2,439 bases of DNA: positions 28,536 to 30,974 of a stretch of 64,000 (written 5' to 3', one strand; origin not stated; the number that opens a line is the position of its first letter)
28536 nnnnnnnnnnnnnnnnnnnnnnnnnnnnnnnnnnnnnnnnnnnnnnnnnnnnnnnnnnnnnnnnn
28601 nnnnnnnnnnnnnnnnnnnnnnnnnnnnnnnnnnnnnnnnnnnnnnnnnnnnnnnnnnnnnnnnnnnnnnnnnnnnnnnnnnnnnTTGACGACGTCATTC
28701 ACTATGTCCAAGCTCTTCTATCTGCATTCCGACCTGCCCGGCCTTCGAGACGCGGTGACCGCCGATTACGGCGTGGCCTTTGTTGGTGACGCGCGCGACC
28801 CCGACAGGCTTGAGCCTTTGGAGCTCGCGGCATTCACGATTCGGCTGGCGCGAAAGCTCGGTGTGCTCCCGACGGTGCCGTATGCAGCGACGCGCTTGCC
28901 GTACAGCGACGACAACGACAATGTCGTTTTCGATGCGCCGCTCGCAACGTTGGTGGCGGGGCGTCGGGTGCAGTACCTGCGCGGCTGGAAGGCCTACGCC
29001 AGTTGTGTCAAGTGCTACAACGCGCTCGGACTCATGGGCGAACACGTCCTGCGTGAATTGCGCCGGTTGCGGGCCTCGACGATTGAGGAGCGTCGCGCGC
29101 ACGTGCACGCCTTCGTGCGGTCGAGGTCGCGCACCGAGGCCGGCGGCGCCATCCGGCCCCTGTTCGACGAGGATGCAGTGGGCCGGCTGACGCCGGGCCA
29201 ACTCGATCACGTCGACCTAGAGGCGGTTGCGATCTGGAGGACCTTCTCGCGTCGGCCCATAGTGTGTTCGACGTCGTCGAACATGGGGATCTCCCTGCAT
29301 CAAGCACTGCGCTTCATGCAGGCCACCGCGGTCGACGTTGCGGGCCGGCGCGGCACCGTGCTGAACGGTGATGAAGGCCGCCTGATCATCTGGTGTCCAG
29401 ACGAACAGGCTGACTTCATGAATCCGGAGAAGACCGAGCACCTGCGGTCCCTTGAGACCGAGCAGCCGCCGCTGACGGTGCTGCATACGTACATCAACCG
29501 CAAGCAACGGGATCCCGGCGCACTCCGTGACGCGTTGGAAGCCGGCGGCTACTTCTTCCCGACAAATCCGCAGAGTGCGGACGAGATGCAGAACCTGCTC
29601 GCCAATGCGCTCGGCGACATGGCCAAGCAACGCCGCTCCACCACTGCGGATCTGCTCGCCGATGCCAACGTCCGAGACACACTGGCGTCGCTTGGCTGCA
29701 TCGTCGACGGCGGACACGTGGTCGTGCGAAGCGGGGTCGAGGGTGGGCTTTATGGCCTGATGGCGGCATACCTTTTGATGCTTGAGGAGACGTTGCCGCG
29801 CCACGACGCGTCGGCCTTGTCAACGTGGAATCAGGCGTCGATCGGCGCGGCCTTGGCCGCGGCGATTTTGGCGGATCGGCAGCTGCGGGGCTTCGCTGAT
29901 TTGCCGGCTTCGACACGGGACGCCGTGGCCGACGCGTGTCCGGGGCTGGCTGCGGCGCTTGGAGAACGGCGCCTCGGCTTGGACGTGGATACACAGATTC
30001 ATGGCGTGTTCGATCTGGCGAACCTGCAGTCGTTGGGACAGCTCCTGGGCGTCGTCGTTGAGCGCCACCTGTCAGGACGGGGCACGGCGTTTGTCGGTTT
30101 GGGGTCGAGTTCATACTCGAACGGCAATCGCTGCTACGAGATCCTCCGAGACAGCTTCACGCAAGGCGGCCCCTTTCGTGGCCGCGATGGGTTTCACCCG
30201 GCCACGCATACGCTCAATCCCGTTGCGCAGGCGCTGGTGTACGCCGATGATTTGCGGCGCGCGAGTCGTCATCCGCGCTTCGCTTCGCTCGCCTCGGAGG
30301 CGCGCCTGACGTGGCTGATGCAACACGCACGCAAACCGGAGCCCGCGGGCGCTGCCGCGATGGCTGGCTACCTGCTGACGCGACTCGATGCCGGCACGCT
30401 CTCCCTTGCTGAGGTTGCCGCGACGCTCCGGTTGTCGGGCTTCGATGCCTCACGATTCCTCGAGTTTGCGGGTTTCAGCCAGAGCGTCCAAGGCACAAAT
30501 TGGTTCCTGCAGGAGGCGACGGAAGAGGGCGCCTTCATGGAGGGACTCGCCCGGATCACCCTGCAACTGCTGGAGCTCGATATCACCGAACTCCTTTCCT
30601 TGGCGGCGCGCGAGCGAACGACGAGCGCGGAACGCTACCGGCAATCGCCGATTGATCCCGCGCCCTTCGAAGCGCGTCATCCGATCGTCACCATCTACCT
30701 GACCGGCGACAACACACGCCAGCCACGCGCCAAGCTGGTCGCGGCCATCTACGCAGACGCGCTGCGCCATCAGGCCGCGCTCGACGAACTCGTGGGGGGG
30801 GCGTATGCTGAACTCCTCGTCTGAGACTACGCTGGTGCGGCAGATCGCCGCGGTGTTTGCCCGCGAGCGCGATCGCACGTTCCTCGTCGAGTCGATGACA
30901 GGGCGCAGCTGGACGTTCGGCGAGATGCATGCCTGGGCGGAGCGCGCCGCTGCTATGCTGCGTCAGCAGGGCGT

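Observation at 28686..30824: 712-aa orphan protein between an amino-acid dehydrogenase and an AMP-ligase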

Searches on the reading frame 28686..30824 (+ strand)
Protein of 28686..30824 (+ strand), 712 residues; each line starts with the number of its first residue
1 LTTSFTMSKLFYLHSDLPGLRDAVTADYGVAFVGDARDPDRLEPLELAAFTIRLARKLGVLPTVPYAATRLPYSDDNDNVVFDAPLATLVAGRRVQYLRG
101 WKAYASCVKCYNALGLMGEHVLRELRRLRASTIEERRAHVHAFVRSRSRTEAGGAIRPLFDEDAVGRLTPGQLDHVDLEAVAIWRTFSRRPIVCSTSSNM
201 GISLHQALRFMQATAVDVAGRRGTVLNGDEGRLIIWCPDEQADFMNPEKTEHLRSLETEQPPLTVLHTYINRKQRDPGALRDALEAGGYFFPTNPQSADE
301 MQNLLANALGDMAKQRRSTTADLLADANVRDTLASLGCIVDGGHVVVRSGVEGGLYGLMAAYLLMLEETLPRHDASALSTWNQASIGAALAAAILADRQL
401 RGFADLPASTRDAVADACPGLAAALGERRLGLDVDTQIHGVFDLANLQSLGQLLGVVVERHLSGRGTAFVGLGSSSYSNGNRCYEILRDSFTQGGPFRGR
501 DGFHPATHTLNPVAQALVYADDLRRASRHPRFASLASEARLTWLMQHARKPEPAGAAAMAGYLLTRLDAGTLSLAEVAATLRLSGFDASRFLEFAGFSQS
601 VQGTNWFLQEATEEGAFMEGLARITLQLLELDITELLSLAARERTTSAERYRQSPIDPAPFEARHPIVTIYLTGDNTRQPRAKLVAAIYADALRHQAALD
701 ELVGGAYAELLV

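Call 4: search_protein_families(library=pfam, proteins=[window:28686-30824:+], max_evalue=0.01)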
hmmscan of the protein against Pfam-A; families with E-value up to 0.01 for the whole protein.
window:28686-30824:+ (712 aa): 0 families

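Call 5: search_protein_families(library=ncbifam, proteins=[window:28686-30824:+], max_evalue=0.1)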
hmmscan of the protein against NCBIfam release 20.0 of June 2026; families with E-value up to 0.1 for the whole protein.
window:28686-30824:+ (712 aa): 0 families

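Call 6: search_solved_structures(query=window:28686-30824:+, max_evalue=10)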
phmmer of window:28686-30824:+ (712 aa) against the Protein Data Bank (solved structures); distinct sequences matched with E-value up to 10: 3.
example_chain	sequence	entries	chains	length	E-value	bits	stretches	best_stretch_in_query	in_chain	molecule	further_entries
2c1l_A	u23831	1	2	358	0.092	14.2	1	450-496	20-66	RESTRICTION ENDONUCLEASE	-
2vfw_A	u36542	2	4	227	0.16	13.4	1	108-182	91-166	SHORT-CHAIN Z-ISOPRENYL DIPHOSPHATE SYNTHETASE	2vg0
2vg1_A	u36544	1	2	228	0.16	13.4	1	108-182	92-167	SHORT-CHAIN Z-ISOPRENYL DIPHOSPHATE SYNTHETASE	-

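Call 9: find_homologous_proteins(query=window:28686-30824:+)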
Query window:28686-30824:+ (712 aa): 197 proteins with E <= 0.001 among 8000 candidates; the best 120 are listed.
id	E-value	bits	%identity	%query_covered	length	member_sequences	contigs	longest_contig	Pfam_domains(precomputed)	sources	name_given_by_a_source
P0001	0.0e+0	1574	100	99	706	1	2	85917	-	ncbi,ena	-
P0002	0.0e+0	1341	85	99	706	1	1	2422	-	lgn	-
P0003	0.0e+0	1251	79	99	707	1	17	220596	-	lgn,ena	-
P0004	0.0e+0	1203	77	99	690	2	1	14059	-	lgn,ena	-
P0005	0.0e+0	1038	68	95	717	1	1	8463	-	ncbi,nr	ncbi:MAG TPA: hypothetical protein VEA16_03685 [Vicinamibacterales bacterium]|nr:hypothetical protei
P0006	0.0e+0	1037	67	99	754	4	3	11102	-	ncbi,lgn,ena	-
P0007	0.0e+0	1031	67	97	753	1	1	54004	-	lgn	-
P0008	1.0e-294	997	65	98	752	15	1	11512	-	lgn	-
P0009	1.1e-293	994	64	98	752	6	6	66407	-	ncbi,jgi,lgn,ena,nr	ncbi:MAG TPA: hypothetical protein DIT64_21950 [Verrucomicrobiales bacterium]|nr:hypothetical protei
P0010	7.2e-290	981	63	98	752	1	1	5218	-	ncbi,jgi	jgi:hypothetical protein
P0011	2.9e-289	979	64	98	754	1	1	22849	-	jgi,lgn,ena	-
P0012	2.0e-288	976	63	98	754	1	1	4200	-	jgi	-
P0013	4.4e-285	965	61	98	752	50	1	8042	-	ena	-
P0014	7.8e-281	951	61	98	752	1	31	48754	-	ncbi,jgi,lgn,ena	jgi:hypothetical protein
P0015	1.9e-266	904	60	98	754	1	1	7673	-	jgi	jgi:hypothetical protein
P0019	6.1e-241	820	57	95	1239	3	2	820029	PF00501.35,PF13193.13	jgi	jgi:long-chain acyl-CoA synthetase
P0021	4.8e-237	807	56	93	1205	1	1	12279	PF00501.35,PF13193.13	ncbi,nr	ncbi:MAG: acyl--CoA ligase, partial [Rhodospirillaceae bacterium]|nr:acyl--CoA ligase [Rhodospirilla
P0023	4.9e-230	784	56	96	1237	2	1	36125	PF00501.35,PF13193.13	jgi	-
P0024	1.1e-229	782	55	95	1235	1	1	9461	PF00501.35,PF13193.13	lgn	-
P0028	2.5e-227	775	58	91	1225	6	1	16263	PF00501.35,PF13193.13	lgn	-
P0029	3.5e-227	774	59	92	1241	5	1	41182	PF00501.35,PF13193.13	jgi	jgi:long-chain acyl-CoA synthetase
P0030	1.3e-226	772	54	96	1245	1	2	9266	PF00501.35,PF13193.13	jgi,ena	-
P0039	9.5e-210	716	50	97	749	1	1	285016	-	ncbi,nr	ncbi:MAG: hypothetical protein JNL57_00965 [Bacteroidetes bacterium]|nr:hypothetical protein [Bacter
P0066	3.7e-198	678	49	94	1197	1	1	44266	PF00501.35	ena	-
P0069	2.2e-196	672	48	98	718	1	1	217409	-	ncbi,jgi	jgi:hypothetical protein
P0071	1.0e-195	670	47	99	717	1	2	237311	-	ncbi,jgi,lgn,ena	-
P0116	3.2e-164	566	51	86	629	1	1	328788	-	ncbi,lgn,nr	ncbi:MAG: hypothetical protein HY927_02100 [Elusimicrobia bacterium]|nr:hypothetical protein [Elusim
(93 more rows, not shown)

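Call 13: search_solved_structures(query=A1, max_evalue=10, show_alignments=2)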
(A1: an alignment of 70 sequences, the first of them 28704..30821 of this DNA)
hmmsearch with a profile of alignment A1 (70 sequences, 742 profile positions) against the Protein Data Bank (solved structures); distinct sequences matched with E-value up to 10: 0.

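Call 14: find_encoding_contigs(protein=P0001, flank=10000, max_places=3)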
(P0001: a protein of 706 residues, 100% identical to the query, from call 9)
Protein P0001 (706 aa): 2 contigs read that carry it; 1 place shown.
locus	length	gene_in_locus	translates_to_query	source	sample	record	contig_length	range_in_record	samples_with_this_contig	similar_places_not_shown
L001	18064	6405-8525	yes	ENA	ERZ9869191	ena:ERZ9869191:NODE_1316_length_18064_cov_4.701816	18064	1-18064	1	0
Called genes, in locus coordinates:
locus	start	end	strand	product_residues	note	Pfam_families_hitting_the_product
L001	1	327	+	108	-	?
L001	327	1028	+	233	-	PF13489:Methyltransf_23, PF08241:Methyltransf_11, PF08242:Methyltransf_12, PF01209:Ubie_methyltran (weak), PF13649:Methyltransf_25, PF13847:Methyltransf_31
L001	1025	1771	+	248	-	-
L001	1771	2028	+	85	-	-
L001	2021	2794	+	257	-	PF02522:Antibiotic_NAT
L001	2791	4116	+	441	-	PF16254:DUF4910, PF09940:DUF2172, PF16221:HTH_47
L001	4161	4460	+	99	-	-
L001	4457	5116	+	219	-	PF00551:Formyl_trans_N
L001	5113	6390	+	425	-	PF02812:ELFV_dehydrog_N, PF00208:ELFV_dehydrog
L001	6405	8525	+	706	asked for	-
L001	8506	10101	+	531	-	PF00501:AMP-binding, PF13193:AMP-binding_C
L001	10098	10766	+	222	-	PF04199:Cyclase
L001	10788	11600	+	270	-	PF02353:CMAS (faint), PF13489:Methyltransf_23, PF13847:Methyltransf_31 (weak), PF08241:Methyltransf_11, PF08242:Methyltransf_12, PF13649:Methyltransf_25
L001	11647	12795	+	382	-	PF01042:Ribonuc_L-PSP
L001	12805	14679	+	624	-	-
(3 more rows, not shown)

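Call 15: find_encoding_contigs(protein=P0019, flank=10000, max_places=1)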
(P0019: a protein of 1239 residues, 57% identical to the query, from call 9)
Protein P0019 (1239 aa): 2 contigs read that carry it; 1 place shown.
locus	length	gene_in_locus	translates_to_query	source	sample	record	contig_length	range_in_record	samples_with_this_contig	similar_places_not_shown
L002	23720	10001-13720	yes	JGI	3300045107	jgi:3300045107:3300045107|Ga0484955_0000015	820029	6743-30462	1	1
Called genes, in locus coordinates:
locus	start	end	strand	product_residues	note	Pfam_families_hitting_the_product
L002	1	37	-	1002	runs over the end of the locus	PF00515:TPR_1 (faint), PF07719:TPR_2 (faint), PF13181:TPR_8 (faint), PF13414:TPR_11 (faint), PF13428:TPR_14 (faint), PF13432:TPR_16 (weak), PF13424:TPR_12 (weak), PF13432:TPR_16, +4 more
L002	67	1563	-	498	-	PF13432:TPR_16, PF12895:ANAPC3 (weak), PF14559:TPR_19, PF00515:TPR_1 (weak), PF07719:TPR_2 (weak), PF13424:TPR_12, PF13428:TPR_14 (weak), PF13432:TPR_16, +14 more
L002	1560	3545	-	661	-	PF14559:TPR_19 (weak), PF13429:TPR_15 (weak), PF13432:TPR_16, PF23914:TPR_CcmH_CycH (weak), PF00515:TPR_1 (weak), PF07719:TPR_2 (weak), PF13181:TPR_8 (weak), PF14559:TPR_19, +8 more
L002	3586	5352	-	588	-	PF00437:T2SSE, PF13191:AAA_16 (weak)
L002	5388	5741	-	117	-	-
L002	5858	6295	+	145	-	-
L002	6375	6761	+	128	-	-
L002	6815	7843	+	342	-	-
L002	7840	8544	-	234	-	PF02348:CTP_transf_3, PF12804:NTP_transf_3 (weak)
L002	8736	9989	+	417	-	PF02812:ELFV_dehydrog_N, PF00208:ELFV_dehydrog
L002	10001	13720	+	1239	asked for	PF00501:AMP-binding, PF13193:AMP-binding_C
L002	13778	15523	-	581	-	PF12895:ANAPC3 (faint), PF13428:TPR_14 (faint), PF23914:TPR_CcmH_CycH (faint), PF07719:TPR_2 (faint), PF13431:TPR_17 (faint), PF13432:TPR_16 (faint)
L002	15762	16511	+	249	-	PF05050:Methyltransf_21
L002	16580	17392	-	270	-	PF05721:PhyH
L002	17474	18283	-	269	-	-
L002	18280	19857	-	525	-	PF00501:AMP-binding, PF13193:AMP-binding_C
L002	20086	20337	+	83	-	-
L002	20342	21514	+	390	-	PF13489:Methyltransf_23 (weak), PF08241:Methyltransf_11, PF08242:Methyltransf_12, PF13649:Methyltransf_25, PF13847:Methyltransf_31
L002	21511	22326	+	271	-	PF02522:Antibiotic_NAT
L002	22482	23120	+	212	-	PF13489:Methyltransf_23, PF08242:Methyltransf_12 (weak)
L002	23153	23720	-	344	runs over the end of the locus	PF13472:Lipase_GDSL_2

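Call 16: find_encoding_contigs(protein=P0039, flank=10000, max_places=1)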
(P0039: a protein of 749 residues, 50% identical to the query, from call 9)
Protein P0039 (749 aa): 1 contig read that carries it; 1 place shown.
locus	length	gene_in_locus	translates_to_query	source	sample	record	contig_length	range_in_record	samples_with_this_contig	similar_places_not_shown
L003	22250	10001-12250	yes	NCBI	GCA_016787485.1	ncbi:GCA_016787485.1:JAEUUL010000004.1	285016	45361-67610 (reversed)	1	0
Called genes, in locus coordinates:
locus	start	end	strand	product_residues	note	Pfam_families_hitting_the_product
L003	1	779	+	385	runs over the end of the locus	-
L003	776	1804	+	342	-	PF01408:GFO_IDH_MocA, PF03447:NAD_binding_3 (weak), PF22725:GFO_IDH_MocA_C3, PF02894:GFO_IDH_MocA_C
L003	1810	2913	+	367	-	PF01041:DegT_DnrJ_EryC1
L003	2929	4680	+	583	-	-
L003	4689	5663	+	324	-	PF00535:Glycos_transf_2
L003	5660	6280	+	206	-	PF00132:Hexapep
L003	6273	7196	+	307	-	-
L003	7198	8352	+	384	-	PF01053:Cys_Met_Meta_PP (weak), PF00155:Aminotran_1_2, PF01041:DegT_DnrJ_EryC1 (weak)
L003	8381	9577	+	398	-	PF22660:RS_preATP-grasp-like (faint), PF01071:GARS_A, PF02655:ATP-grasp_3, PF13535:ATP-grasp_4, PF18603:LAL_C2 (weak)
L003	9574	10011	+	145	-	PF01042:Ribonuc_L-PSP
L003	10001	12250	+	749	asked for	-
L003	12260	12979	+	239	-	PF04909:Amidohydro_2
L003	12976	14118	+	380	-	PF00155:Aminotran_1_2, PF01041:DegT_DnrJ_EryC1, PF00266:Aminotran_5 (weak)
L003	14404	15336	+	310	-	PF00534:Glycos_transf_1, PF13692:Glyco_trans_1_4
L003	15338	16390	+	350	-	PF00465:Fe-ADH, PF25137:ADH_Fe_C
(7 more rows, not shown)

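Call 17: find_encoding_contigs(protein=P0116, flank=10000, max_places=1)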
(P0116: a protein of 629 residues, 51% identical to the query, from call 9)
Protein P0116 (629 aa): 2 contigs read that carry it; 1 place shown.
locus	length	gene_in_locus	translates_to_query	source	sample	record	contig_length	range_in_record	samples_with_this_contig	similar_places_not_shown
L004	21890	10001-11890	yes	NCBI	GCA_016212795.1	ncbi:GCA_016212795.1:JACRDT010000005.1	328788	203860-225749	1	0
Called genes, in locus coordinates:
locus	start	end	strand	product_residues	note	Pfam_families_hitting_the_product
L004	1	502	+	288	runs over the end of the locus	PF24575:TPR_Slam (faint), PF00515:TPR_1 (faint), PF07719:TPR_2 (faint), PF13181:TPR_8 (faint), PF13414:TPR_11 (weak), PF13428:TPR_14 (faint), PF13432:TPR_16 (faint), PF14559:TPR_19, +2 more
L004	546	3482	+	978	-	PF00515:TPR_1 (faint), PF07719:TPR_2 (faint), PF12895:ANAPC3 (faint), PF13181:TPR_8 (faint), PF13432:TPR_16, PF14559:TPR_19 (weak), PF00069:Pkinase, PF07714:PK_Tyr_Ser-Thr, +3 more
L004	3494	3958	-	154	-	-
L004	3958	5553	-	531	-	PF16982:Flp1_like (weak)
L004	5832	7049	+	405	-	PF03781:FGE-sulfatase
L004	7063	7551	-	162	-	-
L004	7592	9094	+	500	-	PF00501:AMP-binding, PF13193:AMP-binding_C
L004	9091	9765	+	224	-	PF04199:Cyclase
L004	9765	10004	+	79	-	PF00550:PP-binding (weak)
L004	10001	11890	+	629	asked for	-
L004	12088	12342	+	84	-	PF14319:Zn_Tnp_IS91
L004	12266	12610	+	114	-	PF17342:DUF5372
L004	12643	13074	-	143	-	PF01797:Y1_Tnp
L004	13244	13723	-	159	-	-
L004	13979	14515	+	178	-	PF13384:HTH_23, PF13518:HTH_28, PF13551:HTH_29, PF13565:HTH_32, PF13592:HTH_33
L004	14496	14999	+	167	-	PF13358:DDE_3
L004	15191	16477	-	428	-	PF13784:Fic_N, PF02661:Fic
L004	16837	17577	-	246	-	PF01209:Ubie_methyltran (weak), PF13489:Methyltransf_23, PF08241:Methyltransf_11, PF08242:Methyltransf_12, PF13649:Methyltransf_25, PF13847:Methyltransf_31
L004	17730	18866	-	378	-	-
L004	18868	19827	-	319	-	PF00696:AA_kinase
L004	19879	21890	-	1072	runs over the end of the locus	PF24814:WD40_Prp19, PF25173:Beta-prop_WDR3_1st, PF25174:Beta-prop_THOC3, PF25391:WD40_Gbeta, PF23381:Beta-prop_IFT122_1st, PF25175:Beta-prop_WDR5, PF23414:Beta-prop_EML_2, PF25174:Beta-prop_THOC3, +55 more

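Call 18: find_encoding_contigs(protein=P0071, flank=10000, max_places=1)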
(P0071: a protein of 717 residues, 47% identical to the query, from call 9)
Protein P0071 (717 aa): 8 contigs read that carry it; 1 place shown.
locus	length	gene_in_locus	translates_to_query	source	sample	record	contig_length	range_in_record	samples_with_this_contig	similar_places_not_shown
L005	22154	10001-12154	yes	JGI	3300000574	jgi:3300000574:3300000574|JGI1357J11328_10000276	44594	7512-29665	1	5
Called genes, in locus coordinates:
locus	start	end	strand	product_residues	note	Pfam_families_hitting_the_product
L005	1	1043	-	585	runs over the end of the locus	PF02543:Carbam_trans_N, PF22521:HypF_C_2 (weak), PF16861:Carbam_trans_C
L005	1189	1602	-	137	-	-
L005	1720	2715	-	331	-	PF13489:Methyltransf_23, PF08003:Methyltransf_9, PF13847:Methyltransf_31, PF08241:Methyltransf_11, PF08242:Methyltransf_12, PF13649:Methyltransf_25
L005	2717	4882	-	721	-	-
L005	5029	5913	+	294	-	-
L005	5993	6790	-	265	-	PF02522:Antibiotic_NAT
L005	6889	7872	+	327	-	PF00535:Glycos_transf_2, PF10111:Glyco_tranf_2_2 (weak)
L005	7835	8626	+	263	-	-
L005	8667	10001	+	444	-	PF01071:GARS_A (weak), PF02655:ATP-grasp_3, PF13535:ATP-grasp_4, PF18603:LAL_C2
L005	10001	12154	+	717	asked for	-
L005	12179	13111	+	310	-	PF04041:Glyco_hydro_130 (weak), PF22847:Glyco_hydro_43_rel (faint)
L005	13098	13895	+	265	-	PF04909:Amidohydro_2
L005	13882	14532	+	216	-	PF13847:Methyltransf_31 (weak), PF13649:Methyltransf_25 (weak)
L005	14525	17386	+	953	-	-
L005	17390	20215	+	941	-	-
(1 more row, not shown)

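Call 24: search_protein_families(library=phrogs, proteins=[window:28704-30824:+], max_evalue=1)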
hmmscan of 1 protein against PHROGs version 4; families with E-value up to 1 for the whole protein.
window:28704-30824:+ (706 aa): 0 families

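Call 25: predict_structure(alignment_id=A1)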
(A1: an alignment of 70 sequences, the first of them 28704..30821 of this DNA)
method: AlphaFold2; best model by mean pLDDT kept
length: 706 residues; sequences in the alignment: 70
mean_pLDDT: 91.6   pTM: 0.92
mean pLDDT of the five models: 91.6, 91.4, 90.4, 90.1, 89.5
residues with pLDDT >= 90: 565; 70-90: 94; 50-70: 38; < 50: 9
segments of 3 or more residues with pLDDT < 50: 466-470
pLDDT, mean of each block of 10 residues (from residue 1): 64 63 81 90 98 95 94 97 97 95 95 97 97 96 90 92 94 98 94 93 97 94 96 80 90 95 71 92 92 90 92 93 97 92 94 98 96 88 94 97 97 97 96 87 71 78 49 72 94 93 96 98 95 96 93 97 98 98 97 93 93 97 98 98 96 96 93 96 97 96 91
secondary structure, 60 per line:
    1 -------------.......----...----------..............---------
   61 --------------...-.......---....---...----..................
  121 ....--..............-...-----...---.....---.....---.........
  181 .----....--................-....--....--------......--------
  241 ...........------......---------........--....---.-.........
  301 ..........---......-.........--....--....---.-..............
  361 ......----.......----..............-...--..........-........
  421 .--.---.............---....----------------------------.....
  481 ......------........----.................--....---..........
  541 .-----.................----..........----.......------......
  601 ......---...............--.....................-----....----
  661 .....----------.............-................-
elements in order (helices of 4 or more, strands of 3 or more residues): H14-20 E25-27 H38-51 E75-77 H79-85 E89-92 H103-124 H127-140 E142-144 E150-152 H156-160 H164-168 H172-181 E186-189 H192-207 E209-212 E215-218 E227-232 H241-251 E258-263 H273-280 E283-286 H292-310 H314-319 H321-329 E332-335 E338-341 H347-366 E371-377 H382-395 H402-411 H413-421 E428-437 H444-447 H476-486 H493-496 E497-500 H505-521 H524-527 H531-541 H547-563 H568-577 H582-588 H595-606 H610-624 H627-647 H653-656 E661-665 H676-688 H690-705
